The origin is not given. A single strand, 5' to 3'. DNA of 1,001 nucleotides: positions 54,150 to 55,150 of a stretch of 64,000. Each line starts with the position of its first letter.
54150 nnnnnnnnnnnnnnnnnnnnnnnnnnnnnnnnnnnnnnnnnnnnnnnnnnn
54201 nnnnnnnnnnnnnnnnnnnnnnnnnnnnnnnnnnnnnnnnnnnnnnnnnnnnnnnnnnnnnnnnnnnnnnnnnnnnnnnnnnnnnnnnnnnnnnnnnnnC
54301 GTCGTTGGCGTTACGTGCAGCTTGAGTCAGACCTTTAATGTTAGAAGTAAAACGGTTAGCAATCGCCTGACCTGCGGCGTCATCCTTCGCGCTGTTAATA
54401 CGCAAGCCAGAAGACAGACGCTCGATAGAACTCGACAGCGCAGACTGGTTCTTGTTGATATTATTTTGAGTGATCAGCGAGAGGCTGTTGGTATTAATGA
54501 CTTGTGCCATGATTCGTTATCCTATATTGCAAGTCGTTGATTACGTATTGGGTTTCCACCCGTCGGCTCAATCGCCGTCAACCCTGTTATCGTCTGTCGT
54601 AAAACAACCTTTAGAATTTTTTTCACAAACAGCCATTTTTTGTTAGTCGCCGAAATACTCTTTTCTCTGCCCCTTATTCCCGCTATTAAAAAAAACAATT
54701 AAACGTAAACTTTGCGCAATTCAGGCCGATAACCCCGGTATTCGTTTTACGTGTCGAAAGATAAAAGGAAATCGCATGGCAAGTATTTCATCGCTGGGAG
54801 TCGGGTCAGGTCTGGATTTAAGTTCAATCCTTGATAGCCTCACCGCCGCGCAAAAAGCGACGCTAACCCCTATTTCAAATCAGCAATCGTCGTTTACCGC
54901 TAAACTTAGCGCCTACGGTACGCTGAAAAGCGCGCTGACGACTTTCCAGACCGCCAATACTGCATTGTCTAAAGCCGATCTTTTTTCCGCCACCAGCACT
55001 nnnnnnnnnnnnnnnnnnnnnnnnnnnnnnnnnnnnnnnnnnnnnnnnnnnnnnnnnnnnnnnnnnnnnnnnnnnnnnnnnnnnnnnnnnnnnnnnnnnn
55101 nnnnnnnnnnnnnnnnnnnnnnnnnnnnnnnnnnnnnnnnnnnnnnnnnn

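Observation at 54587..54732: Back-to-back sigma-28 promoters for fliC and fliDST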

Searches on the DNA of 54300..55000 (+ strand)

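Call 5: search_dna_similar(query=window:54300-55000:+, collection=ecoli_genomes, mode=near, max_rows=20)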
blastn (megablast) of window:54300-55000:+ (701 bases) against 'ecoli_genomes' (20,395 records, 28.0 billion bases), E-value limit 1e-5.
Records with a match: 5370; places in all: 5387; records where one place covers at least 80% of the query: 4493.
Genomes with a match: 5370 of 5426; with a place that covers at least 80% of the query: 4493. Places per genome that has any: lowest 1, median 1, highest 3. On chromosomes: 5385 places; on plasmids: 2.
Best place of each record, by identity: >=99% 2099; 95-99% 1088; 90-95% 2; 80-90% 870; 60-80% 1311.
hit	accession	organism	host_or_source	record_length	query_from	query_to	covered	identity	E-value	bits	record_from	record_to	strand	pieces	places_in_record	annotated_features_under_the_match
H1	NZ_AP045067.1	Escherichia coli strain JNE23-011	Homo sapiens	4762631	1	701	100%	100.0%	0e+0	1295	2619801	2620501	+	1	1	fliD: flagellar filament capping protein FliD | FliC/FljB family flagellin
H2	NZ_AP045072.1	Escherichia coli strain JNE112863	Homo sapiens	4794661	1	701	100%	100.0%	0e+0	1295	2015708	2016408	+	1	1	fliD: flagellar filament capping protein FliD | FliC/FljB family flagellin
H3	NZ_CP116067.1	Escherichia coli strain DETEC-S792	ICU staff rectal swab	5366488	1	701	100%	99.9%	0e+0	1290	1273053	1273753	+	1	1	fliD: flagellar filament capping protein FliD | FliC/FljB family flagellin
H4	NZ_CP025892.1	Escherichia coli strain 503025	Homo sapiens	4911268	1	701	100%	99.7%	0e+0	1284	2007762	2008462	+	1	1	fliD: flagellar filament capping protein FliD | FliC/FljB family flagellin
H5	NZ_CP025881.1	Escherichia coli strain 503440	Homo sapiens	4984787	1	701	100%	99.7%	0e+0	1284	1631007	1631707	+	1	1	fliD: flagellar filament capping protein FliD | FliC/FljB family flagellin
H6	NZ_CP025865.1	Escherichia coli strain 504211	Homo sapiens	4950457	1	701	100%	99.7%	0e+0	1284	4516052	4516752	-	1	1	fliD: flagellar filament capping protein FliD | FliC/FljB family flagellin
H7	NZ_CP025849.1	Escherichia coli strain 600468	Homo sapiens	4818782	1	701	100%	99.7%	0e+0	1284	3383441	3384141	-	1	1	fliD: flagellar filament capping protein FliD | FliC/FljB family flagellin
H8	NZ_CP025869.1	Escherichia coli strain 503829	Homo sapiens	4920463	1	701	100%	99.7%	0e+0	1284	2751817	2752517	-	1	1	fliD: flagellar filament capping protein FliD | FliC/FljB family flagellin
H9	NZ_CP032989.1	Escherichia coli strain W2-5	Jin River water W2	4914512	1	701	100%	99.7%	0e+0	1284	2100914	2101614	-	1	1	fliD: flagellar filament capping protein FliD | FliC/FljB family flagellin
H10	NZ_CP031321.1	Escherichia coli strain ST2350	Homo sapiens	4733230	1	701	100%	99.7%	0e+0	1284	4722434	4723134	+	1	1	fliD: flagellar filament capping protein FliD | FliC/FljB family flagellin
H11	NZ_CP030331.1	Escherichia coli strain AR_452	missing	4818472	1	701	100%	99.7%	0e+0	1284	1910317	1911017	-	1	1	fliD: flagellar filament capping protein FliD | FliC/FljB family flagellin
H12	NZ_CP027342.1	Escherichia coli strain 2014C-4587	Homo sapiens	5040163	1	701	100%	99.7%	0e+0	1284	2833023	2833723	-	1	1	fliD: flagellar filament capping protein FliD | FliC/FljB family flagellin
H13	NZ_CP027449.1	Escherichia coli strain 2014C-3097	Homo sapiens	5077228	1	701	100%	99.7%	0e+0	1284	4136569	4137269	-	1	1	fliD: flagellar filament capping protein FliD | FliC/FljB family flagellin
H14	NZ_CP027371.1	Escherichia coli strain 2015C-3905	Homo sapiens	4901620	1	701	100%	99.7%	0e+0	1284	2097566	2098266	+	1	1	fliD: flagellar filament capping protein FliD | FliC/FljB family flagellin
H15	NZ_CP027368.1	Escherichia coli strain 2014C-3307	Homo sapiens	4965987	1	701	100%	99.7%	0e+0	1284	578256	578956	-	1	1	fliD: flagellar filament capping protein FliD | FliC/FljB family flagellin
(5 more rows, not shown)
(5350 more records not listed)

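Call 8: get_annotated_region(hit=H1, flank=20000)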
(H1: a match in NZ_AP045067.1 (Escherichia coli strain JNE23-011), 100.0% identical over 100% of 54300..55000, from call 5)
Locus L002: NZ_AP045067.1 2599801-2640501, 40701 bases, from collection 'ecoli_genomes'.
description: Escherichia coli strain JNE23-011 chromosome, complete genome
organism: Escherichia coli strain JNE23-011 (NCBI taxid 562)
replicon: chromosome; assembly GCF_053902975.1
host: Homo sapiens; source: -; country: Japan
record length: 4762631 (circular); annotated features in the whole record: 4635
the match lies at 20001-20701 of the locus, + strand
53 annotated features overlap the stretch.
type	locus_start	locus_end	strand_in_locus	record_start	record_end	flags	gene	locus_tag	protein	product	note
CDS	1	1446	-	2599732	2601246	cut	araG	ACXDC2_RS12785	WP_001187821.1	arabinose ABC transporter ATP-binding protein AraG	-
CDS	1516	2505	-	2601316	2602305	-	araF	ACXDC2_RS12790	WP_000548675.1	arabinose ABC transporter substrate-binding protein AraF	-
CDS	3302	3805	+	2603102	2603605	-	ftnB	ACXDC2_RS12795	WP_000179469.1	non-heme ferritin-like protein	-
CDS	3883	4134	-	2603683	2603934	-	yecJ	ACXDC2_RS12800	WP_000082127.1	DUF2766 family protein YecJ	-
CDS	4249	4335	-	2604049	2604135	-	azuC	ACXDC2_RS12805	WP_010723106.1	stress response protein AzuC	-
CDS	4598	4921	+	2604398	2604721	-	yecR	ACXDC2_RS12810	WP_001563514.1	YecR-like lipofamily protein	-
CDS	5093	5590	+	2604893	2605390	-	ftnA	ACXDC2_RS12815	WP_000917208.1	non-heme ferritin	-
CDS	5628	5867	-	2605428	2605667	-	yecH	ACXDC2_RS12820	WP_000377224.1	YecH family metal-binding protein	-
CDS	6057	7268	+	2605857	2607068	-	tyrP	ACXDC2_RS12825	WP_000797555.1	tyrosine transporter TyrP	-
CDS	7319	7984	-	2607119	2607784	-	yecA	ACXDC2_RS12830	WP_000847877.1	UPF0149 family protein YecA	-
tRNA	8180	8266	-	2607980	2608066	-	-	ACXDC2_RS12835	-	tRNA-Leu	-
tRNA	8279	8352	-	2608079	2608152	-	-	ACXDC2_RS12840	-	tRNA-Cys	-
tRNA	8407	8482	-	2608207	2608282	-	-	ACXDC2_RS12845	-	tRNA-Gly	-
CDS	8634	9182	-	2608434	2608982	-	pgsA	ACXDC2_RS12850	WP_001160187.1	CDP-diacylglycerol--glycerol-3-phosphate 3-phosphatidyltransferase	-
CDS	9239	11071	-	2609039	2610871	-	uvrC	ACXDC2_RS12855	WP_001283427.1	excinuclease ABC subunit UvrC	-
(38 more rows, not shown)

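Call 36: search_dna_similar(query=window:54696-54755:+, collection=ecoli_genomes, mode=near, max_rows=6, rows=spread)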
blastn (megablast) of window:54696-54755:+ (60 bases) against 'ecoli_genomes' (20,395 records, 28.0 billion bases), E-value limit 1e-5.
Records with a match: 3187; places in all: 3189; records where one place covers at least 80% of the query: 3187.
Genomes with a match: 3187 of 5426; with a place that covers at least 80% of the query: 3187. Places per genome that has any: lowest 1, median 1, highest 2. On chromosomes: 3187 places; on plasmids: 2.
Best place of each record, by identity: >=99% 2552; 95-99% 635.
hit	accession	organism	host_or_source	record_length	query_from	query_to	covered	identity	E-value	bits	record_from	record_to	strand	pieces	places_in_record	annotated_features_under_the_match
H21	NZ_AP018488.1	Escherichia coli O157:H7 strain PV15-279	Homo sapiens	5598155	1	60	100%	100.0%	2e-22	111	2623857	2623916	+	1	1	none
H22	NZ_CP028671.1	Escherichia coli strain 116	cattle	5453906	1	60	100%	100.0%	2e-22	111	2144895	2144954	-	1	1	none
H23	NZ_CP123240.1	Escherichia coli strain YZLc1-3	chicken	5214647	1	60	100%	100.0%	2e-22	111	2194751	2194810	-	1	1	none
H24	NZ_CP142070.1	Escherichia coli strain GN4143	Homo sapiens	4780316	1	60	100%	100.0%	2e-22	111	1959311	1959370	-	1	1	none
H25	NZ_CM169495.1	Escherichia coli strain EC05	Homo sapiens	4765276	1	60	100%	100.0%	2e-22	111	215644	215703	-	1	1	none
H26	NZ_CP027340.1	Escherichia coli strain 2015C-3121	Homo sapiens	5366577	9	60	87%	100.0%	5e-18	97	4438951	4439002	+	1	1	none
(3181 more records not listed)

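Call 38: search_dna_similar(query=window:54566-54625:+, collection=ecoli_genomes, mode=near, max_rows=6, rows=spread)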
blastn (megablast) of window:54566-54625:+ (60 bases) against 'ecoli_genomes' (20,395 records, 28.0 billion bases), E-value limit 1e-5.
Records with a match: 3186; places in all: 3188; records where one place covers at least 80% of the query: 3186.
Genomes with a match: 3186 of 5426; with a place that covers at least 80% of the query: 3186. Places per genome that has any: lowest 1, median 1, highest 2. On chromosomes: 3186 places; on plasmids: 2.
Best place of each record, by identity: >=99% 2767; 95-99% 419.
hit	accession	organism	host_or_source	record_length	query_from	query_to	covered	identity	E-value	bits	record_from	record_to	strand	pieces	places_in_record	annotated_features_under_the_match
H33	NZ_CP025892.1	Escherichia coli strain 503025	Homo sapiens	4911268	1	60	100%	100.0%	2e-22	111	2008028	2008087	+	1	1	none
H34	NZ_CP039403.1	Escherichia coli strain 382634_2f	Homo sapiens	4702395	1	60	100%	100.0%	2e-22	111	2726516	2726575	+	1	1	none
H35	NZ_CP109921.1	Escherichia coli O2:K2:H1 strain C 237-04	Homo sapiens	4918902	1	60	100%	100.0%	2e-22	111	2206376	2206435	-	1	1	none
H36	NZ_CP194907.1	Escherichia coli strain FAHZZU7007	Homo sapiens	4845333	1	60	100%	100.0%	2e-22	111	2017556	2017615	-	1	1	none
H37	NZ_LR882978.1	Escherichia coli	-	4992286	1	60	100%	100.0%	2e-22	111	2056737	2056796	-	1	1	none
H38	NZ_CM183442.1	Escherichia coli strain BHUCD01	Homo sapiens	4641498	7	60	90%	100.0%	4e-19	100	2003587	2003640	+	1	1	none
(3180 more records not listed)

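Call 39: search_dna_similar(query=window:54511-54775:+, collection=ecoli_genomes, mode=distant, max_rows=30, rows=spread)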
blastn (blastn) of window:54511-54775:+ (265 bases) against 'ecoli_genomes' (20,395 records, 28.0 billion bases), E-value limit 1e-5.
Records with a match: 4513; places in all: 4519; records where one place covers at least 80% of the query: 4500.
Genomes with a match: 4513 of 5426; with a place that covers at least 80% of the query: 4500. Places per genome that has any: lowest 1, median 1, highest 2. On chromosomes: 4517 places; on plasmids: 2.
Best place of each record, by identity: >=99% 3136; 95-99% 50; 90-95% 1; 80-90% 11; 60-80% 1315.
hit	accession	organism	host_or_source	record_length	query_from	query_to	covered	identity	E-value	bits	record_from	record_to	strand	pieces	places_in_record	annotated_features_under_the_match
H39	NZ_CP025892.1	Escherichia coli strain 503025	Homo sapiens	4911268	1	265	100%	100.0%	4e-132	479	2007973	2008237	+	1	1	none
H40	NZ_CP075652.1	Escherichia coli strain STEC17-183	Homo sapiens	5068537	1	265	100%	100.0%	4e-132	479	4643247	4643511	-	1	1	none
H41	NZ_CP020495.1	Escherichia coli strain 103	Homo sapiens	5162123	1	265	100%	100.0%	4e-132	479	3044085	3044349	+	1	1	none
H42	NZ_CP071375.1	Escherichia coli strain E105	fish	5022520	1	265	100%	100.0%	4e-132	479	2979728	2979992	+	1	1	none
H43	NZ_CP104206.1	Escherichia coli strain hubt-sl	missing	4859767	1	265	100%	100.0%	4e-132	479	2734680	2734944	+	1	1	none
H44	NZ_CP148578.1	Escherichia coli strain Z1322HEC0005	Homo sapiens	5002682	1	265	100%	100.0%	4e-132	479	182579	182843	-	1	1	none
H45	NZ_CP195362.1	Escherichia coli strain 24AR0142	Homo sapiens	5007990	1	265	100%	100.0%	4e-132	479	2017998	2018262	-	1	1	none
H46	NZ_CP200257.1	Escherichia coli strain M2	-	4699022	1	265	100%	100.0%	4e-132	479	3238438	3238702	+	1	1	none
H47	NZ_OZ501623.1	Escherichia coli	Homo sapiens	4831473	1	265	100%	100.0%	4e-132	479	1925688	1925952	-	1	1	none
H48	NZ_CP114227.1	Escherichia coli strain N4220121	wastewater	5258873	1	265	100%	100.0%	4e-132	479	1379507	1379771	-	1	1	none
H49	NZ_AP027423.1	Escherichia coli strain EC261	Sus scrofa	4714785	1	265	100%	99.6%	2e-130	474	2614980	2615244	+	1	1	none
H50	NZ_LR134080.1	Escherichia coli strain NCTC9082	missing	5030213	1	265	100%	99.6%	2e-130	474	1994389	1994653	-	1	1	none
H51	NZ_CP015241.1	Escherichia coli strain 2013C-4465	Homo sapiens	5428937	1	265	100%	99.2%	2e-129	470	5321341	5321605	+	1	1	none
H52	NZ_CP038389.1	Escherichia coli O55:H7 strain DEC5B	Homo sapiens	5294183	1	265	100%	99.2%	2e-129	470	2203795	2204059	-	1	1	none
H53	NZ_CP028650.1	Escherichia coli strain 124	cattle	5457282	1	265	100%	99.2%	2e-129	470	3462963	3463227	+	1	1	none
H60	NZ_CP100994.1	Escherichia coli strain ET201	Hoplobatrachus rugulosus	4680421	1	260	98%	70.4%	5e-23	116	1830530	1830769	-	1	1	none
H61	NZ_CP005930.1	Escherichia coli APEC IMT5155 strain APEC IMT5155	chicken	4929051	2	261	98%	70.3%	6e-22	113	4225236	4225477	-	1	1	none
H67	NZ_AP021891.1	Escherichia coli strain 2017.01.04CC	Homo sapiens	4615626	31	261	87%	70.7%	2e-21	111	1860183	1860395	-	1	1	none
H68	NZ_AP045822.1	Escherichia coli strain 23CRST049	Homo sapiens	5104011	31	114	32%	86.0%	4e-17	97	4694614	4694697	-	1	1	none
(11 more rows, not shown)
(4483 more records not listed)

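Call 40: get_annotated_region(hit=H61, flank=2500)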
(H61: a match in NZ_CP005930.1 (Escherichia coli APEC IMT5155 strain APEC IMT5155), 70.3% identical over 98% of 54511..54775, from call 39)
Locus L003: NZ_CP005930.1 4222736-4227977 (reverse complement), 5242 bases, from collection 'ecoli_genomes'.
description: Escherichia coli APEC IMT5155 chromosome, complete genome
organism: Escherichia coli APEC IMT5155 strain APEC IMT5155 (NCBI taxid 1329907)
replicon: chromosome; assembly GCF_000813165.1
host: chicken; source: -; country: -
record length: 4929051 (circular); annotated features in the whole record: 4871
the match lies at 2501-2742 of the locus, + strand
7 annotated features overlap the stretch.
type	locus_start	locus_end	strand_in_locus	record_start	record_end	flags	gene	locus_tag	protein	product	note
CDS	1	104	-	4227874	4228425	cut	fliZ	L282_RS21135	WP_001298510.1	flagella biosynthesis regulatory protein FliZ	-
CDS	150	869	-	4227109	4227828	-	fliA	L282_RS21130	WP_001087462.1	RNA polymerase sigma factor FliA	-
CDS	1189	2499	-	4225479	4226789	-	-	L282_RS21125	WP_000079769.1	FliC/FljB family flagellin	-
CDS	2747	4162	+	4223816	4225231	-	fliD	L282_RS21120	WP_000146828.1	flagellar filament capping protein FliD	-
CDS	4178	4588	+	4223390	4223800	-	fliS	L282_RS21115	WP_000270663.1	flagellar export chaperone FliS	-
CDS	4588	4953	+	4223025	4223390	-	fliT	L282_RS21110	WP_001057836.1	flagella biosynthesis regulatory protein FliT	-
CDS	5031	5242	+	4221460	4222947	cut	amyA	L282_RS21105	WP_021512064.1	alpha-amylase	-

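Call 41: get_annotated_region(hit=H60, flank=2500)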
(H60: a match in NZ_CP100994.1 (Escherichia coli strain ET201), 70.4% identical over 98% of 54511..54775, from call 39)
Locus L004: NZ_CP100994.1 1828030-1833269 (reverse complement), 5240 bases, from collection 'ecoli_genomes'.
description: Escherichia coli strain ET201 chromosome, complete genome
organism: Escherichia coli strain ET201 (NCBI taxid 562)
replicon: chromosome; assembly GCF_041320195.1
host: Hoplobatrachus rugulosus; source: feces; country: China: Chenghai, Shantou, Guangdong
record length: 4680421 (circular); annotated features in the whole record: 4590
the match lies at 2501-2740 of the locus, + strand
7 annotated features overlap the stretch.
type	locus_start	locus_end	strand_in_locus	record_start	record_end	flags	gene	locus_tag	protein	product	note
CDS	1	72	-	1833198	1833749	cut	fliZ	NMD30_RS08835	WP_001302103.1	flagella biosynthesis regulatory protein FliZ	-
CDS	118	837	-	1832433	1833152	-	fliA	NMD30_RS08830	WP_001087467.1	RNA polymerase sigma factor FliA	-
CDS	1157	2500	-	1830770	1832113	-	-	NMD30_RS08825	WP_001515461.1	FliC/FljB family flagellin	-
CDS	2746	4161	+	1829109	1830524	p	fliD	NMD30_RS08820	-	flagellar filament capping protein FliD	internal stop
CDS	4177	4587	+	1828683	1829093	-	fliS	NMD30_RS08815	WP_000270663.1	flagellar export chaperone FliS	-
CDS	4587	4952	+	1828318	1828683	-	fliT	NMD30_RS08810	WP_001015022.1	flagella biosynthesis regulatory protein FliT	-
CDS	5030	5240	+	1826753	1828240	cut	amyA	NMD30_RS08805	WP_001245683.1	alpha-amylase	-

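Call 42: get_annotated_region(hit=H68, flank=2500)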
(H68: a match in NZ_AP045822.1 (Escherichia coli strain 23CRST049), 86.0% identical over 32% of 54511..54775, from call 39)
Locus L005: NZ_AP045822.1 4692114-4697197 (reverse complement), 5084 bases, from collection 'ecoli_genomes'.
description: Escherichia coli strain 23CRST049 chromosome, complete genome
organism: Escherichia coli strain 23CRST049 (NCBI taxid 562)
replicon: chromosome; assembly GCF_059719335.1
host: Homo sapiens; source: feces; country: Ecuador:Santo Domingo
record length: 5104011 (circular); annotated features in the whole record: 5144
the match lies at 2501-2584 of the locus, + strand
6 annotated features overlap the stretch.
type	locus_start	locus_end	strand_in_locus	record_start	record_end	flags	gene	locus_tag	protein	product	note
CDS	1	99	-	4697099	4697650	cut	fliZ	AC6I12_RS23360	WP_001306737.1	flagella biosynthesis regulatory protein FliZ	-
CDS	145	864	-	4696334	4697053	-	fliA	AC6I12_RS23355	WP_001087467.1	RNA polymerase sigma factor FliA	-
CDS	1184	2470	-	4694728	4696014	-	-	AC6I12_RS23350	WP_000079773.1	FliC/FljB family flagellin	-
CDS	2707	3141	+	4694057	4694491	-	-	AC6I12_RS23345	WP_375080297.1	transposase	-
CDS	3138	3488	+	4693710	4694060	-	tnpB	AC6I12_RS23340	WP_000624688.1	IS66 family insertion sequence element accessory protein TnpB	TnpB, as the term is used for proteins encoded by IS66 family insertion elements, is considered an accessory protein, ...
CDS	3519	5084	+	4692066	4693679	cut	-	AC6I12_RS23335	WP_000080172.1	IS66-like element ISEc43 family transposase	-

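Call 43: get_annotated_region(hit=H67, flank=2500)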
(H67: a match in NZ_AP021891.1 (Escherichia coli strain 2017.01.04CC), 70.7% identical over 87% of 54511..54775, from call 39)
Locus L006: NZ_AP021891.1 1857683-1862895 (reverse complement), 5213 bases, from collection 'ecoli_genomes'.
description: Escherichia coli strain 2017.01.04CC chromosome, complete genome
organism: Escherichia coli strain 2017.01.04CC (NCBI taxid 562)
replicon: chromosome; assembly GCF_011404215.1
host: Homo sapiens; source: -; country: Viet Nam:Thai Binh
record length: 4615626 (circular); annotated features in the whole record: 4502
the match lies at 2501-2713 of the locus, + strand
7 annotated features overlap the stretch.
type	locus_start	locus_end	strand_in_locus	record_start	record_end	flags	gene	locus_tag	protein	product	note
CDS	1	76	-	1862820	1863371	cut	fliZ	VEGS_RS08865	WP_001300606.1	flagella biosynthesis regulatory protein FliZ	-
CDS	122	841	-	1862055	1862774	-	fliA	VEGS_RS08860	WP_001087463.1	RNA polymerase sigma factor FliA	-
CDS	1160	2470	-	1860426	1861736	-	-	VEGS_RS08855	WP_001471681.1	FliC/FljB family flagellin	-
CDS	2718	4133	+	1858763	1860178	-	fliD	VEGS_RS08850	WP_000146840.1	flagellar filament capping protein FliD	-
CDS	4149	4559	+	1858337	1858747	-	fliS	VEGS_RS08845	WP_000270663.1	flagellar export chaperone FliS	-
CDS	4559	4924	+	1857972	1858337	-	fliT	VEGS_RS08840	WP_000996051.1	flagella biosynthesis regulatory protein FliT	-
CDS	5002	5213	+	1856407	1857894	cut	amyA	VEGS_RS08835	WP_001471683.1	alpha-amylase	-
